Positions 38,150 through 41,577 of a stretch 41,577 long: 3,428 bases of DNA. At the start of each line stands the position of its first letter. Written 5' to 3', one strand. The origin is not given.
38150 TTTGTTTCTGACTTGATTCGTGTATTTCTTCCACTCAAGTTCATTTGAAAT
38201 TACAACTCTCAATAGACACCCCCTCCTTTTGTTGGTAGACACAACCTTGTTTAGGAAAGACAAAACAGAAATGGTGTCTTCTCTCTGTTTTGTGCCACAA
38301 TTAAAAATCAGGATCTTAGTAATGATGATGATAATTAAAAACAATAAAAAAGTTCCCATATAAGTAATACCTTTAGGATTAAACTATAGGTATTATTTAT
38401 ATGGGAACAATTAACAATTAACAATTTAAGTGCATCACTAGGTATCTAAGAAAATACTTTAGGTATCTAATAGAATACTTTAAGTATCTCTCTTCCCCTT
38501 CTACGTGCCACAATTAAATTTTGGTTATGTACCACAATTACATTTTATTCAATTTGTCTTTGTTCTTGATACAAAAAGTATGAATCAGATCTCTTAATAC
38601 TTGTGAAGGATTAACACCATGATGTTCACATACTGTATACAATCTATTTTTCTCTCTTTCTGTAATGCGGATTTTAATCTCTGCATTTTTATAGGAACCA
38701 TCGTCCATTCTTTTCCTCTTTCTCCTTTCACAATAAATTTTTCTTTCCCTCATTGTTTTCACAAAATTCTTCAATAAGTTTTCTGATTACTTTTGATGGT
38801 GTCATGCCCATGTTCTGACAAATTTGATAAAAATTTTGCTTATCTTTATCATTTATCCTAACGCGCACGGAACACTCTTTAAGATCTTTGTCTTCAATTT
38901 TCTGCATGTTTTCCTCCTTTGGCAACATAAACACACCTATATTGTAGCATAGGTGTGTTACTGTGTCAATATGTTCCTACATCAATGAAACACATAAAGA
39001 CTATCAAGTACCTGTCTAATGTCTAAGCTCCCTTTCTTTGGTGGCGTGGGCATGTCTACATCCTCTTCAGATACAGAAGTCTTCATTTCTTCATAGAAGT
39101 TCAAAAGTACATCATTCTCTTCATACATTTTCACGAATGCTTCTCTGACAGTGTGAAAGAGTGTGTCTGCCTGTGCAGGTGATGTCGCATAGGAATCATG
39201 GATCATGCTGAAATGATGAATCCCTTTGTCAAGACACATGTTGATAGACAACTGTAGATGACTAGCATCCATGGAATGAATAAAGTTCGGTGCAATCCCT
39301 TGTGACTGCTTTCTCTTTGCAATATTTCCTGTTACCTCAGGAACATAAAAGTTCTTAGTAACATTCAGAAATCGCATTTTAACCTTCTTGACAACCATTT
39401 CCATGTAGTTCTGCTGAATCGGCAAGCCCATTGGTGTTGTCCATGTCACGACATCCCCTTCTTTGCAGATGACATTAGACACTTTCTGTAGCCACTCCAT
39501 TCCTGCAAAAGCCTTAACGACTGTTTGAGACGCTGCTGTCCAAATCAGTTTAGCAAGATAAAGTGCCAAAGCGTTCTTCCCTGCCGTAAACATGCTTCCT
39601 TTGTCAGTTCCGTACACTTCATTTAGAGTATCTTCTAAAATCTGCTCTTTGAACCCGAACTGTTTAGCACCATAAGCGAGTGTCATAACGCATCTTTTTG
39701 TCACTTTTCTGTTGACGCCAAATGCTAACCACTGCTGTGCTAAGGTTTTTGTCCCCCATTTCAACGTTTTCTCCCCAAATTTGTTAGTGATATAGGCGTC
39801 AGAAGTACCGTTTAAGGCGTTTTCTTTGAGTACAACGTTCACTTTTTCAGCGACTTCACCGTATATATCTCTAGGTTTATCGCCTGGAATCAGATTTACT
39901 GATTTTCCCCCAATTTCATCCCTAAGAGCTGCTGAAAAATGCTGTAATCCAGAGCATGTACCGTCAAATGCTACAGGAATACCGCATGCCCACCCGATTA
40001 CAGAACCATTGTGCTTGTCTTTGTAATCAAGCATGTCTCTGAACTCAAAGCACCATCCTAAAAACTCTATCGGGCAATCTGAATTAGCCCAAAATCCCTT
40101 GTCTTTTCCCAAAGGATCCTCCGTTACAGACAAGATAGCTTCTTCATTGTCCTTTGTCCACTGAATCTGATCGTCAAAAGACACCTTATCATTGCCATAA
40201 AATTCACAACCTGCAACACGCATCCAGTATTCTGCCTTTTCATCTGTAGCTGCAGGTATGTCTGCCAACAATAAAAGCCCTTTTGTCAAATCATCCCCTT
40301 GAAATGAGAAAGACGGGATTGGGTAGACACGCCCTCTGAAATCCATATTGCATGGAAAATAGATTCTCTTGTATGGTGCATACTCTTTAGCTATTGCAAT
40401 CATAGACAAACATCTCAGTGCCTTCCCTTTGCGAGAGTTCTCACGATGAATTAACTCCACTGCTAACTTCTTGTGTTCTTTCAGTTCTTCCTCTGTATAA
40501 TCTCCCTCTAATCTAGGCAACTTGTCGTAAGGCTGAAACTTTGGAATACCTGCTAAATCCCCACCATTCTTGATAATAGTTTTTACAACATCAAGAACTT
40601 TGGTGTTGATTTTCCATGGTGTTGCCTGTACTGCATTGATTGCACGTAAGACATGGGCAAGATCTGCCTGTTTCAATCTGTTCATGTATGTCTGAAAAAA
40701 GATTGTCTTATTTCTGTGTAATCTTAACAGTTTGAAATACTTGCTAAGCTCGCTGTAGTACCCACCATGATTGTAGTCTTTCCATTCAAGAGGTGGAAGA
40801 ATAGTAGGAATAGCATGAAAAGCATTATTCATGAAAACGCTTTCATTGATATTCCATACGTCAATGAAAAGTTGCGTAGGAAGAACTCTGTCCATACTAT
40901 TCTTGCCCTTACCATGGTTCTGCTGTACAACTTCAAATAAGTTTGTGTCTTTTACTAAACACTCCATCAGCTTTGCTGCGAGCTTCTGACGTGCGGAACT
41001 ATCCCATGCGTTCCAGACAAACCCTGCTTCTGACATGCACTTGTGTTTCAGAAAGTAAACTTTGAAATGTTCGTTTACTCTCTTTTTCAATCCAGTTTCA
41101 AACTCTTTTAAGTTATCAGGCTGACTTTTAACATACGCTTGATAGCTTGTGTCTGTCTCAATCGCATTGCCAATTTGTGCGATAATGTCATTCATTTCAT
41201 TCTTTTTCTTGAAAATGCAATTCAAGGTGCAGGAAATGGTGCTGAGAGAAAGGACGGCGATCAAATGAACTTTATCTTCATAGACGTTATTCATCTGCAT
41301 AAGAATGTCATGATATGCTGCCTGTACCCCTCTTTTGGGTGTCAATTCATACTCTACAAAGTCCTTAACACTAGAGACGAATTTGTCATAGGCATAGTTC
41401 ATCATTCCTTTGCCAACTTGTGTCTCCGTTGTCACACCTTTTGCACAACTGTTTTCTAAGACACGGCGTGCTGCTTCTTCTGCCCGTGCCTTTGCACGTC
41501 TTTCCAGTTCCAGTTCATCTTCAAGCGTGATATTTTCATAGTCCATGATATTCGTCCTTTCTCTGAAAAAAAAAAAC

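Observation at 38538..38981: Two paralogous RHH proteins on their own host promoter just after the RNAP gene (possible immunity module)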

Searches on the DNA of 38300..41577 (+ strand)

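Call 12: search_dna_similar(query=window:38300-41577:+, collection=phages, mode=near, max_rows=20)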
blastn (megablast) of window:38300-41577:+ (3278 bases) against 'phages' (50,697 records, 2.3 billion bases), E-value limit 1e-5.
No match.
